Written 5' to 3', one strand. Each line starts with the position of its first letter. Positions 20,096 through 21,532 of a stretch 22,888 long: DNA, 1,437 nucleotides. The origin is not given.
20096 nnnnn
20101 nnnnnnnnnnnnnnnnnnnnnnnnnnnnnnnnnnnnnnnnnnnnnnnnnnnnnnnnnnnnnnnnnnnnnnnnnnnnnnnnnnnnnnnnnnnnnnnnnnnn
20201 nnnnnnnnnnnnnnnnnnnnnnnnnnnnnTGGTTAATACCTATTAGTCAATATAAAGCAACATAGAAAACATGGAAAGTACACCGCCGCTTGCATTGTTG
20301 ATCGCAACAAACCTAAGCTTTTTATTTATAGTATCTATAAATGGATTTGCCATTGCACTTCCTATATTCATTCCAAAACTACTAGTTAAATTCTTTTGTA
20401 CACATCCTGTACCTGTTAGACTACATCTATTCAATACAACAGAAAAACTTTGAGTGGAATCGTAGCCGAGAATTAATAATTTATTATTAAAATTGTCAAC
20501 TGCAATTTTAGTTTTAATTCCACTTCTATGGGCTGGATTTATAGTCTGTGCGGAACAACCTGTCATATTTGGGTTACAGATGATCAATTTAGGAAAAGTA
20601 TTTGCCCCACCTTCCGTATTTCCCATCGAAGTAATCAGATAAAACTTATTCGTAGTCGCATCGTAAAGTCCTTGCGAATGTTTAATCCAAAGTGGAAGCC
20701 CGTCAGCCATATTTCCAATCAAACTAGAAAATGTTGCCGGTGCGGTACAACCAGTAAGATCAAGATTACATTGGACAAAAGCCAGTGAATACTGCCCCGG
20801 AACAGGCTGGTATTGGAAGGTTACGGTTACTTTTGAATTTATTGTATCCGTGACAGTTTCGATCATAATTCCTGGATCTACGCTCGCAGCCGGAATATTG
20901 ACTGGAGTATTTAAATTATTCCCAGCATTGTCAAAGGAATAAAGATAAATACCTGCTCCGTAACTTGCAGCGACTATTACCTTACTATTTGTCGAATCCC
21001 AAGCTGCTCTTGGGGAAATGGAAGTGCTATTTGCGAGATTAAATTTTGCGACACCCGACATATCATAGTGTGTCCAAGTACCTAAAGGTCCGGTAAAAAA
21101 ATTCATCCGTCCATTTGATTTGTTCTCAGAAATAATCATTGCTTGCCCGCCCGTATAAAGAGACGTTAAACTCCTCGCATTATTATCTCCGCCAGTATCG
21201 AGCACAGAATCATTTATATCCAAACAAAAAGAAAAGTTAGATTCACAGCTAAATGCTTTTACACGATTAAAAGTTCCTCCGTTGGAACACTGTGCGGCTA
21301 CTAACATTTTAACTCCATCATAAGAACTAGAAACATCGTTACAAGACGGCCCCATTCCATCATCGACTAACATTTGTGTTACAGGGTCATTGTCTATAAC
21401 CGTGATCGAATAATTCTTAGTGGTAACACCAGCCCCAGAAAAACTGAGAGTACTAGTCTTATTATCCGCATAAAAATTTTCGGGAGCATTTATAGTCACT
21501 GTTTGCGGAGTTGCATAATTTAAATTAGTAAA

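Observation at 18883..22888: Giant Calx-beta repeat protein with a C-terminal cysteine-pair repeat module, co-oriented 13 nt upstream of an OmpA-family gene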

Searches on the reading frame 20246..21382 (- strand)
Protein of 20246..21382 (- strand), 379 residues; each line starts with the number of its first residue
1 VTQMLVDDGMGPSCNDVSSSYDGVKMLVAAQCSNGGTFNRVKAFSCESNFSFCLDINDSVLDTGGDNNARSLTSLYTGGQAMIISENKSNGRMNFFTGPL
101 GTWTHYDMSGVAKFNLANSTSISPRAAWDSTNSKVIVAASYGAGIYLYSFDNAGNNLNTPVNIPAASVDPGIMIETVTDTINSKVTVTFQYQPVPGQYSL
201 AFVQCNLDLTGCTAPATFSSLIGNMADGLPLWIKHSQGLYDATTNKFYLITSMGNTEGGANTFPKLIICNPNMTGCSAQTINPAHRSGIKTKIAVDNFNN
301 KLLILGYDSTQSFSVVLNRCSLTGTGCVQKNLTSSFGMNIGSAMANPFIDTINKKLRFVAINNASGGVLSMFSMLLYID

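Call 13: search_solved_structures(query=window:20246-21382:-, max_evalue=10)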
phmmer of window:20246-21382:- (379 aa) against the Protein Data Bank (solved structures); distinct sequences matched with E-value up to 10: 1.
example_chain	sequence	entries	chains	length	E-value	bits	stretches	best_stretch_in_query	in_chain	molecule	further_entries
3vv1_A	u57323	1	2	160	0.65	12.3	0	133-177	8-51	Protein LEC-6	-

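Call 22: search_protein_representatives(protein=window:20246-21382:-)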
Query: 379 residues. Proteins with E-value up to 0.001 (for the whole library): 167; up to 1e-10: 88; up to 1e-30: 5. The best 150 are listed.
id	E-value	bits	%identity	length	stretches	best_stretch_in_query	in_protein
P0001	1.2e-209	712.2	82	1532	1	1-379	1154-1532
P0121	3.3e-81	289.6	65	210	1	169-379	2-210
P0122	8.5e-37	143.5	33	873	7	266-361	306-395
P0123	6.5e-32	127.5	32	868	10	263-366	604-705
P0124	4.2e-31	124.8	33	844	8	202-367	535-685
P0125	9.1e-26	107.2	33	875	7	263-373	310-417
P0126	1.1e-25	107.0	57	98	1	282-379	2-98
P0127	1.1e-25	107.0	33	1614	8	286-367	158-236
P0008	3.8e-24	101.9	32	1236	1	46-379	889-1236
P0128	9.5e-24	100.6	31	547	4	264-377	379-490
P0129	3.4e-23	98.8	34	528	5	240-372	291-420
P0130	7.7e-23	97.6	35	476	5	257-373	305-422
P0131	8.8e-23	97.4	32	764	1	4-379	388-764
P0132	2.7e-22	95.8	33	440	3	231-363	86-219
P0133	7.0e-22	94.5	30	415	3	266-375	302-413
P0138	5.6e-19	84.9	32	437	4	240-373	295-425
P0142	1.6e-17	80.2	33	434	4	173-341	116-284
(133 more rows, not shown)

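Call 23: search_protein_families(library=pfam, proteins=[P0122, P0123, P0124, P0128, P0129, P0130, P0131, P0133, P0138, P0142], max_evalue=0.01)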
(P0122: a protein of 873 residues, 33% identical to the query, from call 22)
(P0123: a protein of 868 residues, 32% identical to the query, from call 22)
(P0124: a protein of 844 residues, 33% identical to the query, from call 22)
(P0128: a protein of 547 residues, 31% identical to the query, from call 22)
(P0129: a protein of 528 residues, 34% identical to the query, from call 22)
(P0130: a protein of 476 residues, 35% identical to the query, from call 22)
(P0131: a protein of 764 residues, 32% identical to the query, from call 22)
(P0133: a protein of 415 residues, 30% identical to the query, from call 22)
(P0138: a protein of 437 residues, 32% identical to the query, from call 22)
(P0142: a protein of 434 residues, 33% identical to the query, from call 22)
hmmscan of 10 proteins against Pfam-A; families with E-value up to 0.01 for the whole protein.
P0122 (873 aa): 1 family
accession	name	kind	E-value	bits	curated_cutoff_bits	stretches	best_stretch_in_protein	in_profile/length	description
PF11402.13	Antifungal_prot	-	0.00042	21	25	0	814-832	29-47/50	Antifungal protein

P0123 (868 aa): 0 families

P0124 (844 aa): 1 family
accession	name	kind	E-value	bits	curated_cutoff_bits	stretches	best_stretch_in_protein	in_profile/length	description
PF17164.10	DUF5122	-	0.0062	17.2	27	0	622-649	2-31/36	Domain of unknown function (DUF5122) beta-propeller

P0128 (547 aa): 1 family
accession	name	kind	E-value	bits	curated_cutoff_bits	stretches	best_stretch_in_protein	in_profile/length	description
PF11402.13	Antifungal_prot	-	4.7e-05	24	25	0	228-245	29-46/50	Antifungal protein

P0129 (528 aa): 4 families
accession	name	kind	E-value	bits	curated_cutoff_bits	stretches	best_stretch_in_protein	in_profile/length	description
PF17164.10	DUF5122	-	3.6e-09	37.2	27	0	188-215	2-31/36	Domain of unknown function (DUF5122) beta-propeller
PF02448.20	L71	-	0.0014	19.5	25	0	421-436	43-58/69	L71 family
PF13449.12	Phytase-like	-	0.0023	18.3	27.6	0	235-322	8-100/284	Esterase-like activity of phytase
PF11402.13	Antifungal_prot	-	0.0028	18.3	25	0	209-222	33-46/50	Antifungal protein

P0130 (476 aa): 8 families
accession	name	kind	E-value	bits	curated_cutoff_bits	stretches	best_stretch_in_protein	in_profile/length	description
PF17164.10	DUF5122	-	2.4e-07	31.3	27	0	242-269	2-31/36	Domain of unknown function (DUF5122) beta-propeller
PF13449.12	Phytase-like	-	5.6e-06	26.9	27.6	0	235-332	7-60/284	Esterase-like activity of phytase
PF11402.13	Antifungal_prot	-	8e-05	23.3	25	0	368-382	32-46/50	Antifungal protein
PF11294.13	DUF3095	-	0.0016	18.1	22.2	0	259-282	167-190/378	Protein of unknown function (DUF3095)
PF21361.3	Sina_ZnF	-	0.0029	18.4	32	0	202-221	31-50/77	Sina, zinc finger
PF00021.27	UPAR_LY6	-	0.0041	18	24.8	0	360-388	13-41/82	u-PAR/Ly-6 domain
PF06003.18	SMN_Tudor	-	0.0044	17.5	22.7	0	233-262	20-50/58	Survival motor neuron protein (SMN), Tudor domain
PF22686.1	Alg17C_C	-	0.0096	16.1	27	0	422-433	22-33/39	Exo-oligoalginate lyase-like, C-terminal domain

P0131 (764 aa): 1 family
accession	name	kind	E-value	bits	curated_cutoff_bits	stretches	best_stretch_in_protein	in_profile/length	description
PF17164.10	DUF5122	-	0.0032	18.1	27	0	519-547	3-32/36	Domain of unknown function (DUF5122) beta-propeller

P0133 (415 aa): 1 family
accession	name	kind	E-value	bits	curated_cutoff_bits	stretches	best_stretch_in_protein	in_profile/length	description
PF11402.13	Antifungal_prot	-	1.1e-05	26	25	0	357-371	32-46/50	Antifungal protein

P0138 (437 aa): 4 families
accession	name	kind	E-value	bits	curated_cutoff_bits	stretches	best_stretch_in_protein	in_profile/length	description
PF11402.13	Antifungal_prot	-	1.7e-08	35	25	0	97-114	30-47/50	Antifungal protein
PF17164.10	DUF5122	-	5.3e-07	30.2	27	0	238-265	2-31/36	Domain of unknown function (DUF5122) beta-propeller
PF19726.4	DUF6218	-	0.0021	18.2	26.8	0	121-161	12-52/229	Family of unknown function (DUF6218)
PF10945.13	CBP_BcsR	-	0.0042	17.1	25.2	0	98-120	8-29/41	Cellulose biosynthesis protein BcsR-like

P0142 (434 aa): 1 family
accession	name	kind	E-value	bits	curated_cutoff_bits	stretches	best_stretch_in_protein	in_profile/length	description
PF17164.10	DUF5122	-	5.6e-05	23.8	27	0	233-244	2-13/36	Domain of unknown function (DUF5122) beta-propeller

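Call 24: search_protein_families(library=ncbifam, proteins=[P0122, P0123, P0124, P0128, P0129, P0130, P0131, P0133, P0138, P0142], max_evalue=0.01)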
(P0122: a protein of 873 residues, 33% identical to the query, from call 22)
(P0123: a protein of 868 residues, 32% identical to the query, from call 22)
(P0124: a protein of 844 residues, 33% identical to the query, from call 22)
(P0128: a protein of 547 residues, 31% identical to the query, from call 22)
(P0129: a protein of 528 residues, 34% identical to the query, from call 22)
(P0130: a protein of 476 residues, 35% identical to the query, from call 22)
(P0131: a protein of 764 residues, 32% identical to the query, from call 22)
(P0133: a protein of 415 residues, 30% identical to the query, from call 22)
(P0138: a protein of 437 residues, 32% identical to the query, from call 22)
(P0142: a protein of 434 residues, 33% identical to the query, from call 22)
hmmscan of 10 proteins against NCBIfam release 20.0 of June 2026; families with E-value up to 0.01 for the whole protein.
P0122 (873 aa): 0 families

P0123 (868 aa): 0 families

P0124 (844 aa): 0 families

P0128 (547 aa): 0 families

P0129 (528 aa): 0 families

P0130 (476 aa): 0 families

P0131 (764 aa): 0 families

P0133 (415 aa): 0 families

P0138 (437 aa): 1 family
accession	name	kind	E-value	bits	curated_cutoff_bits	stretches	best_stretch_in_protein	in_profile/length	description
TIGR02608.1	delta_60_rpt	domain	0.0079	16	76.5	0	299-324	11-39/55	delta-60 repeat domain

P0142 (434 aa): 0 families

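Call 25: find_homologous_proteins(query=window:20246-21382:-, max_evalue=0.001)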
Query window:20246-21382:- (379 aa): 3 proteins with E <= 0.001 among 2434 candidates.
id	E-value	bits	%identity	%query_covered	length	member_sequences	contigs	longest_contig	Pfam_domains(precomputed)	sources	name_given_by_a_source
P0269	8.3e-169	579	87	79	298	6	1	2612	-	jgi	jgi:hypothetical protein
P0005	6.3e-137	475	59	100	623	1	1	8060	-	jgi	jgi:hypothetical protein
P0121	1.0e-80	290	64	56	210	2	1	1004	-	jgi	jgi:hypothetical protein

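Call 33: find_related_loci(query=A1, collection=genome_contigs, flank=10000)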
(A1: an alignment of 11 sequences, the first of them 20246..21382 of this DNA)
Query A1 (379 aa) in genome_contigs; peptide patterns used: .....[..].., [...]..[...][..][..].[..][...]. (x = any residue, [..] = any of these).
99 stretches matched a pattern; 44 encode a relative of the query (tblastn E <= 1e-3); 44 distinct loci.
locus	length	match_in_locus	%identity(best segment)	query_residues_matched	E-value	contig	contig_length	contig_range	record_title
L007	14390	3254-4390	87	1-379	0e+0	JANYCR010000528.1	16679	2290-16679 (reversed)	MAG: Leptospiraceae bacterium isolate 336R_metabinner_194_sub 336R_k141_869303, whole genome shotgun sequence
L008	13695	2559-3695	82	1-379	0e+0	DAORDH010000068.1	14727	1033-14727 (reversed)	MAG TPA_asm: Leptospiraceae bacterium isolate AMR_MDS_0885 NODE_2612_length_14727_cov_12.072996, whole genome shotgun se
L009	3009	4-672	89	157-379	1e-137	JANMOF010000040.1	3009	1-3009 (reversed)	MAG: Leptospiraceae bacterium isolate OTE_58_metabat_203 OTE_58_k141_6400199, whole genome shotgun sequence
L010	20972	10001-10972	31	105-372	4e-15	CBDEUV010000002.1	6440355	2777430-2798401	MAG: Leptospirales bacterium isolate c8770d22-4079-4951-b12b-76a941e02df6 genome assembly, contig: contig_2, whole genom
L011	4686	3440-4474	29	25-379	2e-14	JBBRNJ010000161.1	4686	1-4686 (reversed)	MAG: Polyangiales bacterium isolate La1_metabat2.153 LA1C_B2.153_k141_3727666L_4686_cov_13.0000, whole genome shotgun se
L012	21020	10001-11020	30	25-372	5e-14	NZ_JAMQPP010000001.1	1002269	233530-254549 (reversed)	Leptospira soteropolitanensis strain VSF16 1, whole genome shotgun sequence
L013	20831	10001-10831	30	124-364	6e-14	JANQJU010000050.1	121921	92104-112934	MAG: SAR324 cluster bacterium isolate PL25a_bin.125 k99_3820256, whole genome shotgun sequence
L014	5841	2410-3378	31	39-372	7e-14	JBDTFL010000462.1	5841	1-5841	MAG: Polyangiaceae bacterium isolate cluster2_bin.226 k127_1660081, whole genome shotgun sequence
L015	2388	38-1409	30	124-376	4e-13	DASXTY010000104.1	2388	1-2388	MAG TPA_asm: Polyangiaceae bacterium isolate SMAG_U4704 k141_1584129, whole genome shotgun sequence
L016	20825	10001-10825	29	129-377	1e-12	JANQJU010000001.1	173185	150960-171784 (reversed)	MAG: SAR324 cluster bacterium isolate PL25a_bin.125 k99_5547806, whole genome shotgun sequence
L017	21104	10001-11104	27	25-372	3e-12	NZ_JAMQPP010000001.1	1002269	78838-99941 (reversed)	Leptospira soteropolitanensis strain VSF16 1, whole genome shotgun sequence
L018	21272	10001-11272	29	6-372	4e-12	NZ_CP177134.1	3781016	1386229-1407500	Leptospira sp. 'Mane' chromosome 1, complete sequence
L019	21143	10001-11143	26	25-372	7e-12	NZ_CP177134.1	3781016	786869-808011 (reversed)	Leptospira sp. 'Mane' chromosome 1, complete sequence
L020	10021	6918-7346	29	177-333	7e-12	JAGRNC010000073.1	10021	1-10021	MAG: Leptospiraceae bacterium isolate HKST-UBA07 NODE_73_length_10021_cov_2.248693, whole genome shotgun sequence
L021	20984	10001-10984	29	177-372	1e-11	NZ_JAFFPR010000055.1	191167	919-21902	Leptospira abararensis strain 201903074 contig_0008, whole genome shotgun sequence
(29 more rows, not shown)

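Call 37: search_protein_families(library=ncbifam, proteins=[L012:7631-11029:+, L018:8435-11281:+], max_evalue=0.01)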
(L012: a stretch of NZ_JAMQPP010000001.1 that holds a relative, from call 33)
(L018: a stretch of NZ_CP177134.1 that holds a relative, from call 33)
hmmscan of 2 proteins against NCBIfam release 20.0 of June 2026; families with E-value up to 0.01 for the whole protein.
L012:7631-11029:+ (1132 aa): 2 families
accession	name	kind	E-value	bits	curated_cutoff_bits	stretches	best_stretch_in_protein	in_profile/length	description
NF047446.1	barrel_OmpL47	domain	5.2e-12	46.1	40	1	587-662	5-68/68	OmpL47-type beta-barrel domain-containing protein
NF047441.1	Lepto_OmpL47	equivalog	2.9e-06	27.1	250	0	227-267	288-328/336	multi-beta-barrel domain surface protein OmpL47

L018:8435-11281:+ (948 aa): 2 families
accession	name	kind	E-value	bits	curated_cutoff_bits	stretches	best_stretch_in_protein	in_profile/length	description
NF047446.1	barrel_OmpL47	domain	0.00028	21.3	40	0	252-278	39-65/68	OmpL47-type beta-barrel domain-containing protein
NF002697.0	PRK02487.1-6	equivalog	0.00034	20.1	269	0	833-853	53-73/164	heme-degrading domain-containing protein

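Call 38: search_protein_families(library=pfam, proteins=[L012:7631-11029:+, L018:8435-11281:+], max_evalue=1)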
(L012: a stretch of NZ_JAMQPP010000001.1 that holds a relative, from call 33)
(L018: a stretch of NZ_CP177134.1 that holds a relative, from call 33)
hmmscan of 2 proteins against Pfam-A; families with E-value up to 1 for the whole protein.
L012:7631-11029:+ (1132 aa): 7 families
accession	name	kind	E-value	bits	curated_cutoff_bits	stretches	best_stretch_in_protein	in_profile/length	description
PF13290.12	CHB_HEX_C_1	-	5.2e-16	58.8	22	3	581-653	3-63/67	Chitobiase/beta-hexosaminidase C-terminal domain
PF13287.12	Fn3_assoc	-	8.2e-13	48.7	23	3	599-658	10-57/59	Fn3 associated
PF00041.27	fn3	-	4.1e-06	27.3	25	1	667-743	2-76/84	Fibronectin type III domain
PF16656.11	Pur_ac_phosph_N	-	9e-05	23.4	30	1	677-737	12-82/93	Purple acid Phosphatase, N-terminal domain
PF19077.6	Big_13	-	0.0003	21.7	27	2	233-263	72-102/102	Bacterial Ig-like domain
PF24893.1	DUF7743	-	0.0051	16.9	27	0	418-470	53-105/120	Domain of unknown function (DUF7743)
PF06006.17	DUF905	-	0.09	13.3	22.3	0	989-1024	27-62/70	Bacterial protein of unknown function (DUF905)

L018:8435-11281:+ (948 aa): 5 families
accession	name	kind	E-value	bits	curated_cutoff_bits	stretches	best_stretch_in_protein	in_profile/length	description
PF00041.27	fn3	-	0.00013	22.6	25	1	490-568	3-78/84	Fibronectin type III domain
PF17516.8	ProQ_C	-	0.0003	20.6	23.3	1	62-92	2-32/51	ProQ C-terminal domain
PF13517.12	FG-GAP_3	-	0.034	15.2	26.9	2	129-168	1-39/61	FG-GAP-like repeat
PF02237.23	BPL_C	-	0.47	10.8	21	0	68-91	3-26/48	Biotin protein ligase C terminal domain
PF13287.12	Fn3_assoc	-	0.68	10.5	23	0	427-481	18-59/59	Fn3 associated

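Call 39: predict_structure(alignment_id=A1)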
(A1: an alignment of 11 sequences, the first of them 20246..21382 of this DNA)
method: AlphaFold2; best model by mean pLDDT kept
length: 379 residues; sequences in the alignment: 11
mean_pLDDT: 83.8   pTM: 0.87
mean pLDDT of the five models: 83.8, 82.4, 82.3, 78.8, 67.8
residues with pLDDT >= 90: 137; 70-90: 195; 50-70: 42; < 50: 5
segments of 3 or more residues with pLDDT < 50: none
pLDDT, mean of each block of 10 residues (from residue 1): 78 84 88 68 84 79 66 89 87 85 73 67 90 93 91 89 85 85 95 88 96 95 87 89 94 63 86 93 64 90 85 81 90 78 85 87 82 76
secondary structure, 60 per line:
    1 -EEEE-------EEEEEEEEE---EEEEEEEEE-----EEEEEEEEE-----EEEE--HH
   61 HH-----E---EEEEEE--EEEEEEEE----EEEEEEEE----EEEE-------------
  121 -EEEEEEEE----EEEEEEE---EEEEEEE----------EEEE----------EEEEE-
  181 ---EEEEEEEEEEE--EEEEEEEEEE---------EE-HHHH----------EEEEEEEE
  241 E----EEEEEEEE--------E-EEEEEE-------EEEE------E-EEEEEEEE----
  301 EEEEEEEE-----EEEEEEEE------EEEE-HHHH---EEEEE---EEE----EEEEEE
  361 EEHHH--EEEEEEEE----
elements in order: E2-5 E13-21 E25-33 E39-47 E53-56 H59-62 E72-77 E80-87 E92-99 E104-107 E122-129 E134-140 E144-150 E161-164 E175-179 E184-194 E197-206 H219-222 E233-241 E246-253 E264-269 E277-280 E289-296 E301-308 E314-321 E328-331 H333-336 E340-344 E348-350 E355-362 E368-375

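Call 63: search_solved_structures(query=A1, max_evalue=1)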
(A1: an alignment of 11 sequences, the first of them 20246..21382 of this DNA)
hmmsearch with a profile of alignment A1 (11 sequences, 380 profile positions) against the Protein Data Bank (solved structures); distinct sequences matched with E-value up to 1: 1.
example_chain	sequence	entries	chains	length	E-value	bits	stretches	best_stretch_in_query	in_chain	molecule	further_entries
3mez_B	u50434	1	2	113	0.21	14.2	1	190-236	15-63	Mannose-specific lectin 3 chain 2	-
